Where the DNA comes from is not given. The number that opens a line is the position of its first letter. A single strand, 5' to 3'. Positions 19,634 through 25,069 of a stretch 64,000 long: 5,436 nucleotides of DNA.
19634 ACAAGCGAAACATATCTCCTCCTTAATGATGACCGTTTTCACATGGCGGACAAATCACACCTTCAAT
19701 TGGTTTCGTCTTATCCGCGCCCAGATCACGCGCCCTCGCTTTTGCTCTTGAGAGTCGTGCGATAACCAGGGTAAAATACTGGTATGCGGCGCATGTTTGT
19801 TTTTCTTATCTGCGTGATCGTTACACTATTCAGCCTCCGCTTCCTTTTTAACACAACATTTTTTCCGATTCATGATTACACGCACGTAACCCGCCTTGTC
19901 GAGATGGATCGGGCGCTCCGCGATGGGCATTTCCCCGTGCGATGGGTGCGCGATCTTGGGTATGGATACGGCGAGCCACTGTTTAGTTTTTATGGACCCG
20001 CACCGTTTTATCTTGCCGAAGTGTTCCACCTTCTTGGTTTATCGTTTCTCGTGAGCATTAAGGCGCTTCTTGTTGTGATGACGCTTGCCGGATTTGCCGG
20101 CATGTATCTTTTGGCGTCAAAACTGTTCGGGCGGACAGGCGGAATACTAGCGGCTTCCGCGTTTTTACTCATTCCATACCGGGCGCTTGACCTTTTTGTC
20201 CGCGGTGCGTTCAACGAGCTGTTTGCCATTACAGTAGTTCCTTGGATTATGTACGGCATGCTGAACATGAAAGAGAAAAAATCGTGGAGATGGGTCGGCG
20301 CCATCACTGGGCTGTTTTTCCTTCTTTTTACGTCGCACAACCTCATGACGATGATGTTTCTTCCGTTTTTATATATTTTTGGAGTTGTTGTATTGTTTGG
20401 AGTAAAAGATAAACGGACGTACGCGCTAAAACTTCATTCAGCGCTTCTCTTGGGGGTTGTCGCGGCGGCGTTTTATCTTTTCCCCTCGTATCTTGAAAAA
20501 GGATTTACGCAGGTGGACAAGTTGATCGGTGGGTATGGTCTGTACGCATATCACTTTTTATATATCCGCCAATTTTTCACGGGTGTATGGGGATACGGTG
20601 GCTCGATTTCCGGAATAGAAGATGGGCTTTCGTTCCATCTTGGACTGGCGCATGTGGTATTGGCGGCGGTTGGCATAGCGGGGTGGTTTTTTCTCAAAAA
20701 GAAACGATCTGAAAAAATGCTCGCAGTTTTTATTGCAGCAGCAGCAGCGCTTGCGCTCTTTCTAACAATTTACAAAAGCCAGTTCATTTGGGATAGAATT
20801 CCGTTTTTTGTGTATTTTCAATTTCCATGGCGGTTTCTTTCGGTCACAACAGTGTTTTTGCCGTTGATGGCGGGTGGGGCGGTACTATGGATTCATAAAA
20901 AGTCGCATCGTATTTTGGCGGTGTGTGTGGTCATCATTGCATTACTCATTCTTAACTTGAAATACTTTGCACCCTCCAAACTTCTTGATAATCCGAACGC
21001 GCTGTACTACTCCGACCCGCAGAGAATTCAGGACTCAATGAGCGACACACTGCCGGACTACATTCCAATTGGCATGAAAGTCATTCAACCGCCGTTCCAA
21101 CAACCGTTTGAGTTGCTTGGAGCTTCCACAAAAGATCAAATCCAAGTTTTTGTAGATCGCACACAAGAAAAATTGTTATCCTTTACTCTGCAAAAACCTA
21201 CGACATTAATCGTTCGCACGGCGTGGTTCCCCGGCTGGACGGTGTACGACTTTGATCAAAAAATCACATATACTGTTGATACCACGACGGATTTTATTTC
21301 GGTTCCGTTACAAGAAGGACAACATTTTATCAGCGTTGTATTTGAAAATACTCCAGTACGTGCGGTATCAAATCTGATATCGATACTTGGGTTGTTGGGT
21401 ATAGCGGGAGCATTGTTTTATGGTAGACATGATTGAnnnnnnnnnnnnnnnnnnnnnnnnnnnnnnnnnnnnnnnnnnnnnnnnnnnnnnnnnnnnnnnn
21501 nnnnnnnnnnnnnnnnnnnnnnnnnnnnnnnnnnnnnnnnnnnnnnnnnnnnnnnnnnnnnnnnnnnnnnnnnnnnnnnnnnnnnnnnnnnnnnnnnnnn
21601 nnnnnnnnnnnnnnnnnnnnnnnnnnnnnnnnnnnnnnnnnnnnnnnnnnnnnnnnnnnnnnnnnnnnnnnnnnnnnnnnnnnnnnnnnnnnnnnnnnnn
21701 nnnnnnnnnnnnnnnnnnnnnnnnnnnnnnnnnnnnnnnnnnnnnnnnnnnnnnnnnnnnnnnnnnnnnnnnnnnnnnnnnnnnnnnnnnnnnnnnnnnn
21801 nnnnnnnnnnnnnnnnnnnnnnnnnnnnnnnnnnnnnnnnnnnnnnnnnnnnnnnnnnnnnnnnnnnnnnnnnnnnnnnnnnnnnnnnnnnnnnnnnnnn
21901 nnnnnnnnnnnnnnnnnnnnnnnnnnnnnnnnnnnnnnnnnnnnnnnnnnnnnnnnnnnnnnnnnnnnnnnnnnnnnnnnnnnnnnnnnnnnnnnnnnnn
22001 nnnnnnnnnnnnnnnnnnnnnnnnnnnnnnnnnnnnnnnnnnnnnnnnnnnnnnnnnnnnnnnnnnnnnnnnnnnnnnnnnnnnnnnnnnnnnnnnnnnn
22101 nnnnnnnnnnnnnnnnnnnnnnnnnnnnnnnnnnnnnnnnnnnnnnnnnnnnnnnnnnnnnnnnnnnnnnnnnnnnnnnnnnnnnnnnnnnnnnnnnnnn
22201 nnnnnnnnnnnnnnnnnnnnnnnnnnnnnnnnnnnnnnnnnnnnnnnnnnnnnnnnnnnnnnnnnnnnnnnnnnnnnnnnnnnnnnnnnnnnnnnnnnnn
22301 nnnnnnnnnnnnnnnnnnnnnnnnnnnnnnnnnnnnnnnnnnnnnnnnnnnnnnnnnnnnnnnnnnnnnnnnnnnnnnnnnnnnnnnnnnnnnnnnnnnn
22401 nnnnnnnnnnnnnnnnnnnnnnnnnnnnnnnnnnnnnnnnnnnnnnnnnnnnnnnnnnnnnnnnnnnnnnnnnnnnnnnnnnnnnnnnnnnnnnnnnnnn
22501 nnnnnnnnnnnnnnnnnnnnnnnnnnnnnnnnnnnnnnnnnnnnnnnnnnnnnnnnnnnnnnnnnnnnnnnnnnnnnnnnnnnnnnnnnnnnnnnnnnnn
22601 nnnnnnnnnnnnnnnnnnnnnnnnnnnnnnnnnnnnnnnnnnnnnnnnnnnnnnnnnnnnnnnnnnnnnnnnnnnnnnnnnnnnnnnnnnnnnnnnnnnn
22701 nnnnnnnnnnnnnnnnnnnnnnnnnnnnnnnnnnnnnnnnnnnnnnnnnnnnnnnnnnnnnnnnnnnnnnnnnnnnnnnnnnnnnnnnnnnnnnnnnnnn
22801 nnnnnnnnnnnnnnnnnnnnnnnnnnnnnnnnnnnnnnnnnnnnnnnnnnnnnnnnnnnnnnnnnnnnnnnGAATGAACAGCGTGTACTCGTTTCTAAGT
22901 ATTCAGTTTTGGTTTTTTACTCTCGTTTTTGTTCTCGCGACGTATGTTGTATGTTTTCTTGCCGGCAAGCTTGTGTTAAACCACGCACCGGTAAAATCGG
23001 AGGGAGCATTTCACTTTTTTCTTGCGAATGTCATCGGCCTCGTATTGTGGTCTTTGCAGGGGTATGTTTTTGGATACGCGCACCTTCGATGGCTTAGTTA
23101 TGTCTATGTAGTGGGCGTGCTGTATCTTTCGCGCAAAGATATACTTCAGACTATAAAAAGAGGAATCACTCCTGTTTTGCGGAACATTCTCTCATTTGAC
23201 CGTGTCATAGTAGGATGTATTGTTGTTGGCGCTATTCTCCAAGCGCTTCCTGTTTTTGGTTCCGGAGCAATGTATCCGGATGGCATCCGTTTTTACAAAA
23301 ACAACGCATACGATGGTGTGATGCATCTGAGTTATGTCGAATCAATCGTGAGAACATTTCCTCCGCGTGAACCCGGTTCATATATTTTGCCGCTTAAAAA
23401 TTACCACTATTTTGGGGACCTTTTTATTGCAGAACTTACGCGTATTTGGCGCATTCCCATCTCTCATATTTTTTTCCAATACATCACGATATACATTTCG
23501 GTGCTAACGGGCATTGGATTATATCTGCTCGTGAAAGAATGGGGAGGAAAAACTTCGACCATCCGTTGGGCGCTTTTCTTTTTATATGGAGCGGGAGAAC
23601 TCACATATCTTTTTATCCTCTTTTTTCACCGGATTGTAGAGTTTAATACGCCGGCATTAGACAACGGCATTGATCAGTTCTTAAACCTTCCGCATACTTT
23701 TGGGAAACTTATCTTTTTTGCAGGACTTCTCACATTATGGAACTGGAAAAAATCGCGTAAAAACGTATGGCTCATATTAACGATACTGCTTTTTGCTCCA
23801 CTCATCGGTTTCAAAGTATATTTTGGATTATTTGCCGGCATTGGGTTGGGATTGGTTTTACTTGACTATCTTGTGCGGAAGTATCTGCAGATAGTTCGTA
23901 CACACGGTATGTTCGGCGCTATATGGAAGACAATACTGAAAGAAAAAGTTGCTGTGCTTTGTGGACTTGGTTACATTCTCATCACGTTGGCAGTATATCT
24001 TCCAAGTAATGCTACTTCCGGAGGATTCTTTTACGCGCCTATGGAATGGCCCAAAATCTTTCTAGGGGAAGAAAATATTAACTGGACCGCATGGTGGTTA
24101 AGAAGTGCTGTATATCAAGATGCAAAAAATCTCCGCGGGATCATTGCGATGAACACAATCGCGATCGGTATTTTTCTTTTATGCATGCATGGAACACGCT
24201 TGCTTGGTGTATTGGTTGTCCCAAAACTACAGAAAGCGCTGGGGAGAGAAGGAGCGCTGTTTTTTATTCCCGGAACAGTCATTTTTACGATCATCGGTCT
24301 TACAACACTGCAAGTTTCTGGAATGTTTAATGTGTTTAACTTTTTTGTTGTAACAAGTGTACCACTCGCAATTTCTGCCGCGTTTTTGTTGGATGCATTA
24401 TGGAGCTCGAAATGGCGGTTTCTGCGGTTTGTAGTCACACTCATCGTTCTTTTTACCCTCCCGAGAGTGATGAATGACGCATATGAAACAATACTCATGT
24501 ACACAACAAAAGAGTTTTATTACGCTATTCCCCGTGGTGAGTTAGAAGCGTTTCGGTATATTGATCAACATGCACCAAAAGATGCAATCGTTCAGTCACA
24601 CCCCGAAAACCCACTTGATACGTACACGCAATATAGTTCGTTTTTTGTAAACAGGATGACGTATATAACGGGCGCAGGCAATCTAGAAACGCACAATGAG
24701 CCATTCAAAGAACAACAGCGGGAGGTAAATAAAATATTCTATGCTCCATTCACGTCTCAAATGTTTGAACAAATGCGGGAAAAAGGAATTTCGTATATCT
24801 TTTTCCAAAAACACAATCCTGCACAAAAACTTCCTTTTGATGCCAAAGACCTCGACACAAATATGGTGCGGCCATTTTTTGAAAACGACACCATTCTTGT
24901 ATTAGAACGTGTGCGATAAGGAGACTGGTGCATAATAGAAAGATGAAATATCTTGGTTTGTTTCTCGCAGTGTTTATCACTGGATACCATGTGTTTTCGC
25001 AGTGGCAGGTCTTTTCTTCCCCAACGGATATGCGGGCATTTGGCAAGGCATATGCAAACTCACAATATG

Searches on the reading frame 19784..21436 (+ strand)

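Call 4: search_protein_families(library=pfam, proteins=[window:19784-21436:+], max_evalue=0.01)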
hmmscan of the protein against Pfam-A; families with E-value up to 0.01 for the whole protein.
window:19784-21436:+ (550 aa): 3 families
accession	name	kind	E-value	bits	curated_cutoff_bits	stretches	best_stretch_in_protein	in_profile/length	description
PF10131.15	PTPS_related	-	1e-08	34.6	26.4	1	67-390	1-301/621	6-pyruvoyl-tetrahydropterin synthase related domain; membrane protein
PF11847.13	GT-C_AftD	-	0.00019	20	26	1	72-232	57-212/661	Alpha-(1->3)-arabinofuranosyltransferase, N-terminal GT-C domain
PF13231.12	PMT_2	-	0.0051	17.5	26.1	1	72-226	4-149/160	Dolichyl-phosphate-mannose-protein mannosyltransferase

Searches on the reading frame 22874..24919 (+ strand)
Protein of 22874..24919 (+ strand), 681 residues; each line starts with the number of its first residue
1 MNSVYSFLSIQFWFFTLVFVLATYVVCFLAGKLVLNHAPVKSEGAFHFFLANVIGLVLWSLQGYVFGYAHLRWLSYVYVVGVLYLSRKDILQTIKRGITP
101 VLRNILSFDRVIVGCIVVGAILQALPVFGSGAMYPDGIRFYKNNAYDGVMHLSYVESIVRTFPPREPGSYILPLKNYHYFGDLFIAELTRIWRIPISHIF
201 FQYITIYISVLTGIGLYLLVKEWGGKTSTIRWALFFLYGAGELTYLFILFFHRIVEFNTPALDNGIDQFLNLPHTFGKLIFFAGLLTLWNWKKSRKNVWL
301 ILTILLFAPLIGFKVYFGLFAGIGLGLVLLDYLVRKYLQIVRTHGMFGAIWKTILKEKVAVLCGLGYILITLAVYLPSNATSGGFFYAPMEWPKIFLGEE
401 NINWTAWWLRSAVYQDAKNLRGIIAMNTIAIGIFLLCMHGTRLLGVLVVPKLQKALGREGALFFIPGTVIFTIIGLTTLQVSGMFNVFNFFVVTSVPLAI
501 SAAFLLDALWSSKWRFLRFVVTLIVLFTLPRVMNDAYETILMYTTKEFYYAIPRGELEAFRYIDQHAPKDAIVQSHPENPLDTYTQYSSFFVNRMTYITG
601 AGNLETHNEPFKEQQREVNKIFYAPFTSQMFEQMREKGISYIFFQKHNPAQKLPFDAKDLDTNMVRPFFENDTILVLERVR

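Call 4: search_protein_families(library=pfam, proteins=[window:22874-24919:+], max_evalue=0.01)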
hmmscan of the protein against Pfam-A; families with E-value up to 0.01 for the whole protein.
window:22874-24919:+ (681 aa): 0 families

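Call 16: search_protein_families(library=pfam, proteins=[window:22874-24919:+], max_evalue=5)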
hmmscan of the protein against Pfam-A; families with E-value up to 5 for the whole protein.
window:22874-24919:+ (681 aa): 3 families
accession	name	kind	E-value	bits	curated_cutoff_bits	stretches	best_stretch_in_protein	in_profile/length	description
PF12627.12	PolyA_pol_RNAbd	-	0.064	13.5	22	1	616-646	29-59/64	Probable RNA and SrmB- binding site of polymerase A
PF08175.17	SspO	-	0.3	11.5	23.7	1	600-620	21-42/48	Small acid-soluble spore protein O family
PF01538.23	HCV_NS2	-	0.7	10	25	1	294-360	57-124/195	Hepatitis C virus non-structural protein NS2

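Call 45: search_solved_structures(query=window:22874-24919:+, max_evalue=5)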
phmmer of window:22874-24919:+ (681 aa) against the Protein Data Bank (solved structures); distinct sequences matched with E-value up to 5: 0.
